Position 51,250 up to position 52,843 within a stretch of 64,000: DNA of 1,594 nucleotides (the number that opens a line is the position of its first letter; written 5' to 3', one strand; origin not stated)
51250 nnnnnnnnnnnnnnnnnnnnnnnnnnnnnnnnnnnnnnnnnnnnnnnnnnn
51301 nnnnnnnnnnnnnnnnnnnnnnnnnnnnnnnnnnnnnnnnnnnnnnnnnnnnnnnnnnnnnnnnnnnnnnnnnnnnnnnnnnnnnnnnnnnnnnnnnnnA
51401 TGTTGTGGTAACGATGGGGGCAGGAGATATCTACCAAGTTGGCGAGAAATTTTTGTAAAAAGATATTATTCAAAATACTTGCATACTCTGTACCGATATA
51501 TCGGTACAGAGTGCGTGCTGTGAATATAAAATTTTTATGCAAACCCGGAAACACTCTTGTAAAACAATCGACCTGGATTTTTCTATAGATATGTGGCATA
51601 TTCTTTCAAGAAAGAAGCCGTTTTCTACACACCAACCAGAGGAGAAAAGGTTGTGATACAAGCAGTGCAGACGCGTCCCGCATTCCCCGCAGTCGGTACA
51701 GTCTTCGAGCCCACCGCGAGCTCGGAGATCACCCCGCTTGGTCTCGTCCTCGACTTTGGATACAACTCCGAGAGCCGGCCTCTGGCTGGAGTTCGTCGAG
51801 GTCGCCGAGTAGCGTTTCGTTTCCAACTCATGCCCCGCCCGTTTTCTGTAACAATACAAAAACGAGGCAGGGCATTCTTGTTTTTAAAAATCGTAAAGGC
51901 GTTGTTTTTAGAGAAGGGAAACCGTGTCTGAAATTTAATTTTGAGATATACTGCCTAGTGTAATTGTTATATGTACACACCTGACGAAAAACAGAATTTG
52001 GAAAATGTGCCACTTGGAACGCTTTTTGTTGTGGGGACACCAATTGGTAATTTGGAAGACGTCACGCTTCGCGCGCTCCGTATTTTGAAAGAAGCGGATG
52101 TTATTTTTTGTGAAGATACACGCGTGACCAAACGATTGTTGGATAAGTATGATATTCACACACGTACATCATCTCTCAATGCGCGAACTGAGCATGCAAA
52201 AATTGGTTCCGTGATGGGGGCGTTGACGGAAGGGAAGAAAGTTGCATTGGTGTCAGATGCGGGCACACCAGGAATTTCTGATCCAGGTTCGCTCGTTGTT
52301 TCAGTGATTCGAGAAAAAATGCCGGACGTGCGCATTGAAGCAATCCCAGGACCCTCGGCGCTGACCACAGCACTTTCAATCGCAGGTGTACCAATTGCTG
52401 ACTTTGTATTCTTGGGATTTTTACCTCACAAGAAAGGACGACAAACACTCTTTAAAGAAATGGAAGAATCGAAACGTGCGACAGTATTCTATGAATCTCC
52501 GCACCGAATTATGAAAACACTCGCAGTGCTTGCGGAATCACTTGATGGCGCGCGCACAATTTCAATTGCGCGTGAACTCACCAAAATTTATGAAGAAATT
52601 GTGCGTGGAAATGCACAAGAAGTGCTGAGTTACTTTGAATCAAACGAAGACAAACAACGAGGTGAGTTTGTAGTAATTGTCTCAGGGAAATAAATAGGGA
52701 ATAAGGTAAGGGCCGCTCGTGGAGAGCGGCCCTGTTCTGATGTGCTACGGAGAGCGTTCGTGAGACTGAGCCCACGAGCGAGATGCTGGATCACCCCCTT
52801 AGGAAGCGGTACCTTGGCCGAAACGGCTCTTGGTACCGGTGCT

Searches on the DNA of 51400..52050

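Call 16: search_rna_families(source=window, start=51400, end=52050, threshold=evalue, max_evalue=1)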
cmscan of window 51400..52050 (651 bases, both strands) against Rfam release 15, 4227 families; matches with E-value up to 1: 2.
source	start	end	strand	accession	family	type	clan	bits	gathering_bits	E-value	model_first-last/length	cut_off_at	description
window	51479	51518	-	RF00906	MIR1120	Gene; miRNA;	-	20.3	86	0.27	1-87/87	no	MIR1120/MIR1122 microRNA precursor family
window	51479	51518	+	RF00906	MIR1120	Gene; miRNA;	-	19.4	86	0.49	1-87/87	no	MIR1120/MIR1122 microRNA precursor family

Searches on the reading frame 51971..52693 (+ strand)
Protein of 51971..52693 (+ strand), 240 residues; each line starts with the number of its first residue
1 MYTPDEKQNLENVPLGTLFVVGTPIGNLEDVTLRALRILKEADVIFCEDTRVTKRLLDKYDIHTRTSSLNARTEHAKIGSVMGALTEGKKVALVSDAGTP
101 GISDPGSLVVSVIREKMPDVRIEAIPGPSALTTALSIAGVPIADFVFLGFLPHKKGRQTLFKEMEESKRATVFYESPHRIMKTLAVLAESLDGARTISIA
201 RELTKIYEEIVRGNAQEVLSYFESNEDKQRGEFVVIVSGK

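Call 14: search_protein_families(library=pfam, proteins=[window:51971-52693:+], max_evalue=0.01)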
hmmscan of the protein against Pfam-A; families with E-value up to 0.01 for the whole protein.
window:51971-52693:+ (240 aa): 1 family
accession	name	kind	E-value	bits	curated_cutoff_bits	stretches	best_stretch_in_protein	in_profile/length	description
PF00590.25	TP_methylase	-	7.9e-39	134.2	27.8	1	17-218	1-211/212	Tetrapyrrole (Corrin/Porphyrin) Methylases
